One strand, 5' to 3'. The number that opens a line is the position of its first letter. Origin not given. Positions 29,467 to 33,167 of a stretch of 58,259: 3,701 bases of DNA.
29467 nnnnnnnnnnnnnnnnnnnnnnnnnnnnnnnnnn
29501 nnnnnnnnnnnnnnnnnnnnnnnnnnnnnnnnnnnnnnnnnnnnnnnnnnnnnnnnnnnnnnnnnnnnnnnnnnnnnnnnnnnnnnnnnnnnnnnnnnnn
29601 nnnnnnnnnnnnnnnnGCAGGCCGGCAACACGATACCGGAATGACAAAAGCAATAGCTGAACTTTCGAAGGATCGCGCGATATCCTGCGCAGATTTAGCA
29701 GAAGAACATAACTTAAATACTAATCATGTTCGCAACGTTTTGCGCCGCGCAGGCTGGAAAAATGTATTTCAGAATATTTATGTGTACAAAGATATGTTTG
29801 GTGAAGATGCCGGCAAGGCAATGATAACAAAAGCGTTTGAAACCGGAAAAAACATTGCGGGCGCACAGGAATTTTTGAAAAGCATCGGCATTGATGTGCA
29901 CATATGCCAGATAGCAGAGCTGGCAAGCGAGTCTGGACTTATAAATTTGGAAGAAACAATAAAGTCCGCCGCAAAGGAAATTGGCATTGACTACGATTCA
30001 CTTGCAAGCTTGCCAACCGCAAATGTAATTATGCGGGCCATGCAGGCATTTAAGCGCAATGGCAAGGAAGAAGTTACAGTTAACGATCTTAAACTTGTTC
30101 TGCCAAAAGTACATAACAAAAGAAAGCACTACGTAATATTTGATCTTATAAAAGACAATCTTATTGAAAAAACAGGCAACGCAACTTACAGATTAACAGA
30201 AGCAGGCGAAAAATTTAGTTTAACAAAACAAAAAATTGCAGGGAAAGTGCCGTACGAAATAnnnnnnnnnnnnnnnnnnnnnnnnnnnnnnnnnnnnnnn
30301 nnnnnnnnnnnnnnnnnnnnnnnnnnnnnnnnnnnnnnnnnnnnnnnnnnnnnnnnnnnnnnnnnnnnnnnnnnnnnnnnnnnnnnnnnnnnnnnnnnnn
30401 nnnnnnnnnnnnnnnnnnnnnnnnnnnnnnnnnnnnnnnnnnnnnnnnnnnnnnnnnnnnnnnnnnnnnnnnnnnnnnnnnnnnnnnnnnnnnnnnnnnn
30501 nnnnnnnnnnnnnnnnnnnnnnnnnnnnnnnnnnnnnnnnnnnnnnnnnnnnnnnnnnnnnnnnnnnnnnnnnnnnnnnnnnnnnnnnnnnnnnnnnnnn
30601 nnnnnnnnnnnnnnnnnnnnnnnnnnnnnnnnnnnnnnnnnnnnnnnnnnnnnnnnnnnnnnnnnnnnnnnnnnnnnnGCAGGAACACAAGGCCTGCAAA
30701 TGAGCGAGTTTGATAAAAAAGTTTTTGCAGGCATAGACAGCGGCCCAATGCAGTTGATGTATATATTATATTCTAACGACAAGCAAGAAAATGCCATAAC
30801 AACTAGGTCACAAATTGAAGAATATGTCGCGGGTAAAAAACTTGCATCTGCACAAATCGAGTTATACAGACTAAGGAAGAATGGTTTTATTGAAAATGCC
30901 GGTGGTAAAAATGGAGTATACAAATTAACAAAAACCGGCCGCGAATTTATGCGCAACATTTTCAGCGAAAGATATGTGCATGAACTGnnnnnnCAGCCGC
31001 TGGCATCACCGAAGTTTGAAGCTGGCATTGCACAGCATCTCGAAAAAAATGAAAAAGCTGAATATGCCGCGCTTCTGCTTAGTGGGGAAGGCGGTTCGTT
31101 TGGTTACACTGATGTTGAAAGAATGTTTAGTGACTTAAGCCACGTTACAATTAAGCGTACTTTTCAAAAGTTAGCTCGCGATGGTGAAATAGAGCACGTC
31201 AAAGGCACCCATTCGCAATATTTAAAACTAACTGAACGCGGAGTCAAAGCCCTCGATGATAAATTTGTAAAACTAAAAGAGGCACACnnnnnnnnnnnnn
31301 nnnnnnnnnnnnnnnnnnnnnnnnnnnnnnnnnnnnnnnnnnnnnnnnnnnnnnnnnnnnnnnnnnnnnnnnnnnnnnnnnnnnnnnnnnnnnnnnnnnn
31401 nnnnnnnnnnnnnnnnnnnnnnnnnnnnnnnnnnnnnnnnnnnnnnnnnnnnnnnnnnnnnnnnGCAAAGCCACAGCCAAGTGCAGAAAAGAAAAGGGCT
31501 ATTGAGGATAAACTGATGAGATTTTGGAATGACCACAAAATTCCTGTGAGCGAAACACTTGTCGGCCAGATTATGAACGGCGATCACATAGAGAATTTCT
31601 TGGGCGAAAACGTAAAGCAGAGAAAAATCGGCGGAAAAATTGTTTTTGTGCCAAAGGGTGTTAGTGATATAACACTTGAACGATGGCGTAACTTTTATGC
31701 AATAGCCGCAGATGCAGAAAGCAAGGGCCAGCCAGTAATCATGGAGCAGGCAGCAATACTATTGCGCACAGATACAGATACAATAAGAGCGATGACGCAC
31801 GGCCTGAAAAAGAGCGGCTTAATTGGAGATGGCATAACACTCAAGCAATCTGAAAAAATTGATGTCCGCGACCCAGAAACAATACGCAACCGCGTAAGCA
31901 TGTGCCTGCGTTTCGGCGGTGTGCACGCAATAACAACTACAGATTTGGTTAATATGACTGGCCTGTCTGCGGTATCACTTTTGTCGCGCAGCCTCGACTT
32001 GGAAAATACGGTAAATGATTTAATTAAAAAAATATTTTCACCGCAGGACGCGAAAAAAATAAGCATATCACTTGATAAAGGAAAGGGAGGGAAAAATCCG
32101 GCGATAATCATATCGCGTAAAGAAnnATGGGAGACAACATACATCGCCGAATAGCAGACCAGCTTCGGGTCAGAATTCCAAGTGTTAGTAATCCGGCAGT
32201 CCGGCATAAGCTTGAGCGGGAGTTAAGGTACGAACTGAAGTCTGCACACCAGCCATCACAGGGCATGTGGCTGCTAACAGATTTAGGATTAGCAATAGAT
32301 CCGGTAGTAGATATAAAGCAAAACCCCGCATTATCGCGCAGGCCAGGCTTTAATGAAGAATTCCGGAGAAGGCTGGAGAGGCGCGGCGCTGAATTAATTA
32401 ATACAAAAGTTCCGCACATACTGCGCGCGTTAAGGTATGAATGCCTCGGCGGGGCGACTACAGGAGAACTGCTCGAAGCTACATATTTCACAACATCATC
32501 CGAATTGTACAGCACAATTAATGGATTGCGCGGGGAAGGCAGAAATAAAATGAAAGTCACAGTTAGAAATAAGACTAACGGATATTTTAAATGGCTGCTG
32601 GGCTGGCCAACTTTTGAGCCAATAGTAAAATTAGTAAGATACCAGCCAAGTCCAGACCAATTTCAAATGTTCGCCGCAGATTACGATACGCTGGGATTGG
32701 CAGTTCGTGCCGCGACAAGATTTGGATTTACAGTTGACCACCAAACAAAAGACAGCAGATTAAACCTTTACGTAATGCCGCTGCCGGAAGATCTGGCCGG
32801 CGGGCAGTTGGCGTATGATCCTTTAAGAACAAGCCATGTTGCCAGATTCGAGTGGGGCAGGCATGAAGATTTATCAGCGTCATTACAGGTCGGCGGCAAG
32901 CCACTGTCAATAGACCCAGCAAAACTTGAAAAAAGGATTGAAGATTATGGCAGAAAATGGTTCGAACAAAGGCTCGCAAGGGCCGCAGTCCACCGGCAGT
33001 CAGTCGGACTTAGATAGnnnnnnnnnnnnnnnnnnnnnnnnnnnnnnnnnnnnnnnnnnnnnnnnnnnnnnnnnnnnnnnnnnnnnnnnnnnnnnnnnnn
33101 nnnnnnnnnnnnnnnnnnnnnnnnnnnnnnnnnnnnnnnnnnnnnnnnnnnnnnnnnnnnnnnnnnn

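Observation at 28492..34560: Operon of a 1211-aa poly-winged-helix protein and two further large unknown proteins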

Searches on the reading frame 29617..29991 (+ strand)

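Call 55: search_protein_families(library=pfam, proteins=[window:29617-29991:+], max_evalue=1)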
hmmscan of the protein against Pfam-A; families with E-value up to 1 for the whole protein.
window:29617-29991:+ (125 aa): 6 families
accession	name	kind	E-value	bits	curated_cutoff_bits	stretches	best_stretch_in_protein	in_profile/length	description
PF13693.12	HTH_35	-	0.0082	16.5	25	1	13-45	8-39/75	Winged helix-turn-helix DNA-binding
PF13542.12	HTH_Tnp_ISL3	-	0.0094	15.8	27.4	1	11-45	18-50/51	Helix-turn-helix domain of transposase family ISL3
PF02082.26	Rrf2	-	0.024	15.2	30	1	13-43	15-45/132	Iron-dependent Transcriptional regulator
PF04967.18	HTH_10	-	0.048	13.9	23.1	1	19-45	21-47/53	HTH DNA binding domain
PF21214.3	SelB_WH_2nd_bact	-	0.14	12.5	27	1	18-45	17-44/59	Selenocysteine-specific elongation factor, winged helix domain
PF13384.12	HTH_23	-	0.14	12.5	24.6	1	13-44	10-40/50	Homeodomain-like domain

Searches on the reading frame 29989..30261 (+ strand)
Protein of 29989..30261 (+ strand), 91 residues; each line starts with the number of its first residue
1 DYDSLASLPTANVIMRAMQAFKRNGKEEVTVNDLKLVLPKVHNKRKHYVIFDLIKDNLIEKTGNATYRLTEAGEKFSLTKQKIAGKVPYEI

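Call 55: search_protein_families(library=pfam, proteins=[window:29989-30261:+], max_evalue=1)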
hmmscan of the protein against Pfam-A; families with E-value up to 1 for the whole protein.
window:29989-30261:+ (91 aa): 4 families
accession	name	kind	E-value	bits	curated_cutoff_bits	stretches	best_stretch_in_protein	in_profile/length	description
PF14338.12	Mrr_N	-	0.00067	20.2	29.5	1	40-76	48-84/87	Mrr N-terminal domain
PF14947.12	HTH_45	-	0.04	14.4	25.5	1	50-77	40-66/77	Winged helix-turn-helix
PF24589.1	DUF7614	-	0.1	13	27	1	18-53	64-104/132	Domain of unknown function (DUF7614)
PF20131.4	MC3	-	0.16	11.9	23.2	1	11-47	18-54/159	ABC-three component (ABC-3C) system Middle Component 3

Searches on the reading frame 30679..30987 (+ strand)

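Call 55: search_protein_families(library=pfam, proteins=[window:30679-30987:+], max_evalue=1)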
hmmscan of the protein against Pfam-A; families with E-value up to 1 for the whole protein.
window:30679-30987:+ (103 aa): 7 families
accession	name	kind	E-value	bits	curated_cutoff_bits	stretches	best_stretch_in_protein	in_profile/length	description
PF14947.12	HTH_45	-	0.013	16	25.5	1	62-94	40-69/77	Winged helix-turn-helix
PF14338.12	Mrr_N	-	0.021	15.4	29.5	1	64-92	60-86/87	Mrr N-terminal domain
PF03551.20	PadR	-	0.033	14.6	27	1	45-92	18-74/75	Transcriptional regulator PadR-like family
PF09382.16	RQC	-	0.07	13.4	23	1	26-93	30-99/114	RQC domain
PF02082.26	Rrf2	-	0.071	13.7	30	1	45-88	28-70/132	Iron-dependent Transcriptional regulator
PF06485.17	Tab2-like_N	-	0.12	12.9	25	1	25-81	30-86/103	RNA-binding protein Tab2/Atab2 N terminal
PF13814.12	Replic_Relax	-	0.13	12.7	25.3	1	39-93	8-72/191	Replication-relaxation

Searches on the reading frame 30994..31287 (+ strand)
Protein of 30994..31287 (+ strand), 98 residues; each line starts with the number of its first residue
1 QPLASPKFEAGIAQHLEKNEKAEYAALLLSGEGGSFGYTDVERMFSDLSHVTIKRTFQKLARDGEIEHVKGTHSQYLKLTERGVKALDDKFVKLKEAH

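Call 55: search_protein_families(library=pfam, proteins=[window:30994-31287:+], max_evalue=1)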
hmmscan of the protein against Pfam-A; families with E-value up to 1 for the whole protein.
window:30994-31287:+ (98 aa): 3 families
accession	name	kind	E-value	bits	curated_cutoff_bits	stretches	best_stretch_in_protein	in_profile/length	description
PF09382.16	RQC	-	0.0098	16.1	23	1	46-90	57-100/114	RQC domain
PF14277.12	DUF4364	-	0.081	13.2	26.9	1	51-88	34-71/162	Domain of unknown function (DUF4364)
PF01978.25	TrmB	-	0.17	12.2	25.6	1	16-76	6-62/68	Sugar-specific transcriptional regulator TrmB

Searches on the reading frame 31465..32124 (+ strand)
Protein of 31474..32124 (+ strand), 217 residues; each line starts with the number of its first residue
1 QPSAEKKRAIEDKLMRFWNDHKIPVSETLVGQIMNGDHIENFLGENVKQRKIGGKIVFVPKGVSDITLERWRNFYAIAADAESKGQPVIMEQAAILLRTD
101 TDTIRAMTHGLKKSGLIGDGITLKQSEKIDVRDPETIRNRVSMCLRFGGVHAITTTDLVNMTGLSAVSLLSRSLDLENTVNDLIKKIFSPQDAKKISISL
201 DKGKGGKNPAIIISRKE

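Call 36: find_homologous_proteins(query=A3, max_evalue=0.01)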
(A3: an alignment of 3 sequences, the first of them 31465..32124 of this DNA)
Query A3 (3 sequences): 6252 candidates shared short words with the query, none scored E <= 0.01.

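Call 55: search_protein_families(library=pfam, proteins=[window:31474-32124:+], max_evalue=1)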
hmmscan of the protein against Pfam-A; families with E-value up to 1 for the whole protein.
window:31474-32124:+ (217 aa): 0 families

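Call 95: search_solved_structures(query=A3, max_evalue=10)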
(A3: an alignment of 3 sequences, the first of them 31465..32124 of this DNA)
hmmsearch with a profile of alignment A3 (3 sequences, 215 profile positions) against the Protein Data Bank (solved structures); distinct sequences matched with E-value up to 10: 8.
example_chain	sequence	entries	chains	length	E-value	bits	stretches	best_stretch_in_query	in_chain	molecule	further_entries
5l3s_B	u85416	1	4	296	0.23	14.5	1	144-208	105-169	Signal recognition particle receptor FtsY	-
3tr1_A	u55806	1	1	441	0.24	14.4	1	80-121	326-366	3-phosphoshikimate 1-carboxyvinyltransferase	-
3roi_A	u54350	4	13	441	0.24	14.4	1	80-121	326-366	3-phosphoshikimate 1-carboxyvinyltransferase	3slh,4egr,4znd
4gfp_A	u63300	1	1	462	0.26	14.3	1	80-121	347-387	3-phosphoshikimate 1-carboxyvinyltransferase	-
7osl_A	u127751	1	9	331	0.29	14.1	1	17-85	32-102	Translocator EscV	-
5l3w_A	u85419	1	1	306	0.3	14.1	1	144-208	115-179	Signal recognition particle receptor FtsY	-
7k08_A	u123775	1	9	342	0.31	14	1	17-85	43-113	Translocator EscV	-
7suk_SB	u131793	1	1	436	0.34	13.9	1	133-188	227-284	Nucleolar protein 58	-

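Call 100: find_related_loci(query=A3, collection=viral_contigs, flank=8000)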
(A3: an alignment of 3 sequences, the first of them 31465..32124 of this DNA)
Query A3 (220 aa) in viral_contigs; peptide patterns used: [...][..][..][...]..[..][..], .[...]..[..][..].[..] (x = any residue, [..] = any of these).
181 stretches matched a pattern, but none encodes a relative of the query by tblastn (E <= 1e-3).

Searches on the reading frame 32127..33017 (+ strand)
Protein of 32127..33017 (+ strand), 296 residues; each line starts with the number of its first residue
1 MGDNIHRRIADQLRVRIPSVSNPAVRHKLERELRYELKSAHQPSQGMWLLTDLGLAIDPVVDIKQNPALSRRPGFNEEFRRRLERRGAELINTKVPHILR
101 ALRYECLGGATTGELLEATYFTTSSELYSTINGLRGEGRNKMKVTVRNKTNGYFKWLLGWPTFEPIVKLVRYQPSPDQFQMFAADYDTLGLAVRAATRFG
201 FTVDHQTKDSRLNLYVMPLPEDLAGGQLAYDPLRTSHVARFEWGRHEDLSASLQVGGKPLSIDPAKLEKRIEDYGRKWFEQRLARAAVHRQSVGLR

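Call 3: search_protein_families(library=pfam, proteins=[window:32127-33017:+], max_evalue=1)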
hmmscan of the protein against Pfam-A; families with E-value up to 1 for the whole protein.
window:32127-33017:+ (296 aa): 0 families

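Call 4: search_protein_families(library=ncbifam, proteins=[window:32127-33017:+], max_evalue=1)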
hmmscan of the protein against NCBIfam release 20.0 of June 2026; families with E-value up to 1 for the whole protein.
window:32127-33017:+ (296 aa): 1 family
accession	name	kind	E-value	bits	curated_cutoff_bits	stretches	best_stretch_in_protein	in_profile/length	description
NF041609.1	esterase_EstP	equivalog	0.059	11.7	1000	1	47-141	205-300/642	esterase EstP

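Call 30: search_solved_structures(query=window:32127-33014:+, max_evalue=10)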
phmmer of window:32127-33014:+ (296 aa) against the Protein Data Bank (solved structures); distinct sequences matched with E-value up to 10: 0.

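Call 43: search_solved_structures(query=A4, max_evalue=10)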
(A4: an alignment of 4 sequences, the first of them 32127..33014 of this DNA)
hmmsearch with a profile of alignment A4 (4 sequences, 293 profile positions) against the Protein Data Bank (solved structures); distinct sequences matched with E-value up to 10: 1.
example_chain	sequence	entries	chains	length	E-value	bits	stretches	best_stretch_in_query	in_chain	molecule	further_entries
8v1k_A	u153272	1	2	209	0.36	13.1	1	109-214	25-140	Outer-membrane lipoprotein carrier protein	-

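Call 48: find_related_loci(query=A6, collection=metagenome_contigs, flank=10000)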
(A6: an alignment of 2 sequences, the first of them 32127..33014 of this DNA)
Query A6 (296 aa) in metagenome_contigs; peptide patterns used: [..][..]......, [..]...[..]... (x = any residue, [..] = any of these).
190 stretches matched a pattern, but none encodes a relative of the query by tblastn (E <= 1e-3).

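Call 50: search_protein_families(library=pfam, alignment_id=A6, max_evalue=10)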
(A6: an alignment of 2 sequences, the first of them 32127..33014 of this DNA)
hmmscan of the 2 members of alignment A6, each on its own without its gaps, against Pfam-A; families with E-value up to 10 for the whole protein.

A. member 1, window:32127-33014:+ (296 aa): 0 families

B. families by the number of members that match (of 2 scanned): 0 families

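Call 76: list_cluster_members(proteins=[L003:8854-9798:+, window:32127-33014:+])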
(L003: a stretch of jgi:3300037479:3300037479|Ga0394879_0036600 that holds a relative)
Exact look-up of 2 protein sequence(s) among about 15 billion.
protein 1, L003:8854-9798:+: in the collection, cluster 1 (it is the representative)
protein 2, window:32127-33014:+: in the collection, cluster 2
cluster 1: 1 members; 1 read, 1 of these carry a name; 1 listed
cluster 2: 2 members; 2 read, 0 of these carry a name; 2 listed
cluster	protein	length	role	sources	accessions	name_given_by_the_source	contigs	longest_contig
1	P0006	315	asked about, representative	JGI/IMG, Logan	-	hypothetical protein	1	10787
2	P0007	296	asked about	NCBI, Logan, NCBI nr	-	-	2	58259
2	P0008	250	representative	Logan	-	-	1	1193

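Call 92: search_protein_families(library=padloc, proteins=[window:32127-33014:+, P0006], max_evalue=0.1)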
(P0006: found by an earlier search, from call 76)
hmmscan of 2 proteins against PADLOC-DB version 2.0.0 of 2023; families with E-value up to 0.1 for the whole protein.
window:32127-33014:+ (296 aa): 0 families

P0006 (315 aa): 0 families

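Call 93: search_protein_families(library=phrogs, proteins=[window:32127-33014:+, P0006], max_evalue=0.1)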
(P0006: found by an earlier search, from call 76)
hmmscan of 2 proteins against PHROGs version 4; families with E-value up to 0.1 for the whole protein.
window:32127-33014:+ (296 aa): 0 families

P0006 (315 aa): 1 family
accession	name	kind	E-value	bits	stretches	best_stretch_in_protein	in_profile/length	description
phrog_38605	-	unknown function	0.069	14.3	0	222-238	33-49/51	-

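Call 99: find_related_loci(query=A6, collection=viral_contigs, flank=8000)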
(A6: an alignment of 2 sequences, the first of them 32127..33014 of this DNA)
Query A6 (296 aa) in viral_contigs; peptide patterns used: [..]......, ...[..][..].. (x = any residue, [..] = any of these).
186 stretches matched a pattern, but none encodes a relative of the query by tblastn (E <= 1e-3).

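Call 102: search_dna_similar(query=window:32127-33014:+, collection=plasmids, mode=protein, max_evalue=0.01, max_rows=8)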
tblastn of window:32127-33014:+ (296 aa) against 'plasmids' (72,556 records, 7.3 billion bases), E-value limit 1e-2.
No match.

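Call 104: search_dna_similar(query=window:32127-33014:+, collection=phages, mode=protein, max_evalue=0.01, max_rows=8)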
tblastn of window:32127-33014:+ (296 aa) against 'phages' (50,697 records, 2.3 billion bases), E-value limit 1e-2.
No match.
